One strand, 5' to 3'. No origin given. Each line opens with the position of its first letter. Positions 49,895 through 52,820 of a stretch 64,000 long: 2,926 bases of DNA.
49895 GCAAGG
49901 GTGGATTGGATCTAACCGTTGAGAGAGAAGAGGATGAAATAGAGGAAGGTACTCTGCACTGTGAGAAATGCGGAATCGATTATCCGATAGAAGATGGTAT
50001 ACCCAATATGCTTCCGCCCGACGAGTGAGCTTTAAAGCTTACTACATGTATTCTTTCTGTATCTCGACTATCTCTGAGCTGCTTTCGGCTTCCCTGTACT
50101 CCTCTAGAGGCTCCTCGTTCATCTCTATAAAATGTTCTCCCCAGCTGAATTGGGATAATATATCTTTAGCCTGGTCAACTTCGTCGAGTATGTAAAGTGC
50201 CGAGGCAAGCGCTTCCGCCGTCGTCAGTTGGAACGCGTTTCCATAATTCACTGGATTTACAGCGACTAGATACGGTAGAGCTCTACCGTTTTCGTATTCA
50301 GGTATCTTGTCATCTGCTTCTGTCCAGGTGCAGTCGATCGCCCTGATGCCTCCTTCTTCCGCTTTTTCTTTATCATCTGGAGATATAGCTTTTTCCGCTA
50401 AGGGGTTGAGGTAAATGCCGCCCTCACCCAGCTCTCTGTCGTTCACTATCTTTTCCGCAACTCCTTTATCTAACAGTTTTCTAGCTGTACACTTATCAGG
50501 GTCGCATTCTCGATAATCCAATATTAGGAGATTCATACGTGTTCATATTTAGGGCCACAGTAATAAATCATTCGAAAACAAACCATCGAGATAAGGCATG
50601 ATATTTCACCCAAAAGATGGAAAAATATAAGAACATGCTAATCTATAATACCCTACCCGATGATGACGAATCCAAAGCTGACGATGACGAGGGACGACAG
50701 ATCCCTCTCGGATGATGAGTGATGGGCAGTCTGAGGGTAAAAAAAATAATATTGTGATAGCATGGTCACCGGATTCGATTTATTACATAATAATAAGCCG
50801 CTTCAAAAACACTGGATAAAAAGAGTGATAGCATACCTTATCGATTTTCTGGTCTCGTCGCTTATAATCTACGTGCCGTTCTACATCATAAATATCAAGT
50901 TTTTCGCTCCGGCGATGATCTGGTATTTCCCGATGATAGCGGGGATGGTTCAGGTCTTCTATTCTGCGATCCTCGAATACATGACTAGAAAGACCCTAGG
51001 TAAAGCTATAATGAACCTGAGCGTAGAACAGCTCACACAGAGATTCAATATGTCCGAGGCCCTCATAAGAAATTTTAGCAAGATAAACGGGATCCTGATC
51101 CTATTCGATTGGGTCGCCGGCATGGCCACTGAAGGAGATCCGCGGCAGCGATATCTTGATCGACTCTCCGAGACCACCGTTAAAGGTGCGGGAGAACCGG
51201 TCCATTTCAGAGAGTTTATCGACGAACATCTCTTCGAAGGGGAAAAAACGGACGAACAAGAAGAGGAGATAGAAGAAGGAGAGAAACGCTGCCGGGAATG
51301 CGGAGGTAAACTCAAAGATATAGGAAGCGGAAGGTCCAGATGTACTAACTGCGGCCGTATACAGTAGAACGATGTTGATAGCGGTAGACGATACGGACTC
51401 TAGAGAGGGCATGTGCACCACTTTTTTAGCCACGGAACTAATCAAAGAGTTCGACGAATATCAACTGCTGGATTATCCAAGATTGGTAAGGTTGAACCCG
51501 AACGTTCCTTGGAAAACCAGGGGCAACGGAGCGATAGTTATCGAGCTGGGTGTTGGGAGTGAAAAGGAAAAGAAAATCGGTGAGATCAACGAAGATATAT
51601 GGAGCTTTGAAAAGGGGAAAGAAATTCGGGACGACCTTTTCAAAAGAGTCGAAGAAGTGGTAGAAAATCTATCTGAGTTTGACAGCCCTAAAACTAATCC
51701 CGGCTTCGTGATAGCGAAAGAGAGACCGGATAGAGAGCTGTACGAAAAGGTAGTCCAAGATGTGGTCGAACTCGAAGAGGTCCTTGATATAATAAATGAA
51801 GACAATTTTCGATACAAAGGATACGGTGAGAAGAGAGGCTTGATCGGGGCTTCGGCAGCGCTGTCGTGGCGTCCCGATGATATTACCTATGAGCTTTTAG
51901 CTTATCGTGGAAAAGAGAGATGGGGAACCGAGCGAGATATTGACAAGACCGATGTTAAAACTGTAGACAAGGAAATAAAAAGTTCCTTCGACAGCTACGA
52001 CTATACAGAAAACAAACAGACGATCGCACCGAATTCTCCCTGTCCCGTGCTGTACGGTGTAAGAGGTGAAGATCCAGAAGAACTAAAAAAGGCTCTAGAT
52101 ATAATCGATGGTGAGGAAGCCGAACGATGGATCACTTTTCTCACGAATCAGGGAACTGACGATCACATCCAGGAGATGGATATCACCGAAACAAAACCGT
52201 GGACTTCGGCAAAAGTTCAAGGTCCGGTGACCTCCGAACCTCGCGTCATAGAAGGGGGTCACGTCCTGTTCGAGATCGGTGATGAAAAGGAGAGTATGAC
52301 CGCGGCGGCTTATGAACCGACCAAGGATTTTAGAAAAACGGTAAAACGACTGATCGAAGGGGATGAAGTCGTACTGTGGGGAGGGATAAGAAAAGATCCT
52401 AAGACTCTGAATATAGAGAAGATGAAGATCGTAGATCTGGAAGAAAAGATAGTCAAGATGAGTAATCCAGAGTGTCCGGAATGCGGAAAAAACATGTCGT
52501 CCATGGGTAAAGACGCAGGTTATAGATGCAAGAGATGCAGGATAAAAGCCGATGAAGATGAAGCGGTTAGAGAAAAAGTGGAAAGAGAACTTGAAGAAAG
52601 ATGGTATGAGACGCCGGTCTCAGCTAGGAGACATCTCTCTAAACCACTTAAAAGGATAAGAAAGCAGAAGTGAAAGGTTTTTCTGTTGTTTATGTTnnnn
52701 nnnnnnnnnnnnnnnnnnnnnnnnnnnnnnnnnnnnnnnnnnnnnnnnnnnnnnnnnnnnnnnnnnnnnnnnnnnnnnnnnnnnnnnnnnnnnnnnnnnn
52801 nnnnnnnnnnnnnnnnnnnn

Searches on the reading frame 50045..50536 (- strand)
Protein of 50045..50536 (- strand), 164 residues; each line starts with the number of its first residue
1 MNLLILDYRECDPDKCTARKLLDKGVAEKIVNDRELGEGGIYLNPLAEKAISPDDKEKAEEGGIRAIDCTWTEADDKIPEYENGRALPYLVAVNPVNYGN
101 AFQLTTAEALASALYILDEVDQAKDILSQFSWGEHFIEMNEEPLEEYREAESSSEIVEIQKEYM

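Call 25: search_protein_families(library=pfam, proteins=[window:50045-50536:-], max_evalue=0.001)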
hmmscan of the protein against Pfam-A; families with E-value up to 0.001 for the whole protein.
window:50045-50536:- (164 aa): 2 families
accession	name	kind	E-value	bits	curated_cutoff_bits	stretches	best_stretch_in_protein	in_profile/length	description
PF04034.18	Ribo_biogen_C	-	5.9e-44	149.3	29.9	1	41-164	1-127/127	Ribosome biogenesis protein, C-terminal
PF04068.21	Fer4_RLI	-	1.2e-05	25.4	23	1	1-21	1-21/35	Possible Fer4-like domain in RNase L inhibitor, RLI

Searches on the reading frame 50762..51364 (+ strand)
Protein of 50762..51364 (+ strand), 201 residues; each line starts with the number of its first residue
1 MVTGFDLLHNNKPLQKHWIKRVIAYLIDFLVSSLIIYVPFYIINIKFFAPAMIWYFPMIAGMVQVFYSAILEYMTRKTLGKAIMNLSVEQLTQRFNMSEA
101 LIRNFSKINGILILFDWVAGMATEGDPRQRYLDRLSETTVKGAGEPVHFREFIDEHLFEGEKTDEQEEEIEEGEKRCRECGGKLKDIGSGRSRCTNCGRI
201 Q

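Call 25: search_protein_families(library=pfam, proteins=[window:50762-51364:+], max_evalue=0.001)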
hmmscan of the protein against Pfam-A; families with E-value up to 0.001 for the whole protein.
window:50762-51364:+ (201 aa): 1 family
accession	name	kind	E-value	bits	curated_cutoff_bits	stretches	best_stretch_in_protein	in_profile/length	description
PF06271.18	RDD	-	1.1e-11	45.7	24.1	1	18-135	4-135/137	RDD family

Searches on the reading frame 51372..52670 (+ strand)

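Call 25: search_protein_families(library=pfam, proteins=[window:51372-52670:+], max_evalue=0.001)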
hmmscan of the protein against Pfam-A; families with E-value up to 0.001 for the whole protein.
window:51372-52670:+ (433 aa): 4 families
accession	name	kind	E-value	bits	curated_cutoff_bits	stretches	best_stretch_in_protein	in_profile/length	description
PF22641.2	TiaS_TCKD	-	2.3e-46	158.1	27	1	3-146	2-149/156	TiaS TCKD domain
PF08489.16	TiaS_FLD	-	7.2e-37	126.5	21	1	155-265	2-116/116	TiaS FLD domain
PF23783.1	Zn_ribbon_TiaS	-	9.9e-15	54.4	27.3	1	365-407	1-41/41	TiaS C-terminal zinc ribbon domain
PF01336.31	tRNA_anti-codon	-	0.00028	21.2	27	1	284-351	5-72/75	OB-fold nucleic acid binding domain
